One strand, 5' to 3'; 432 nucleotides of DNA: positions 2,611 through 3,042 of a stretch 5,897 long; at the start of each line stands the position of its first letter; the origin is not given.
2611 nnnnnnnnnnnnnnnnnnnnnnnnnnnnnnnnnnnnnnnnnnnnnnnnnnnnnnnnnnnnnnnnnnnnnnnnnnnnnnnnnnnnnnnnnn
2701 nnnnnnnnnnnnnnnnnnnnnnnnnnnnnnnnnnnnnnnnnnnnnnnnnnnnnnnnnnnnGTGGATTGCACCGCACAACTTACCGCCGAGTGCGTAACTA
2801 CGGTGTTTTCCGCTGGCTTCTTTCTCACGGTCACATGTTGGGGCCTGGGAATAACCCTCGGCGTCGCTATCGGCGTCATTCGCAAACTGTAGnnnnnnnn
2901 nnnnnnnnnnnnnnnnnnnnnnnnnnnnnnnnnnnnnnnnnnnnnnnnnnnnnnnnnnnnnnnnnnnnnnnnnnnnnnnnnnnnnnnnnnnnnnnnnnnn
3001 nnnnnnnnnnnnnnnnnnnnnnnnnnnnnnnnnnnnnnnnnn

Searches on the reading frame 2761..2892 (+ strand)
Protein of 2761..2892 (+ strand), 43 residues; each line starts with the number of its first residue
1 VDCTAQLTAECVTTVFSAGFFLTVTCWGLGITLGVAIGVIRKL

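Call 4: search_protein_families(library=pfam, proteins=[window:2761-2892:+], max_evalue=0.1)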
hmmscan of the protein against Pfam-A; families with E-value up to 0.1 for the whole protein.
window:2761-2892:+ (43 aa): 0 families

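Call 15: search_protein_families(library=phrogs, proteins=[window:2761-2892:+], max_evalue=0.1)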
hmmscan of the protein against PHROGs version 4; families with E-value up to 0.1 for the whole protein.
window:2761-2892:+ (43 aa): 3 families
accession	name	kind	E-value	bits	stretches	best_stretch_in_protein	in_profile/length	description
phrog_22498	-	unknown function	8.7e-05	23.5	1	6-42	33-69/70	-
phrog_28027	-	unknown function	0.0074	17.3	1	12-42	46-76/77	-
phrog_20966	-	unknown function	0.03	14.6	1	7-40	89-122/312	-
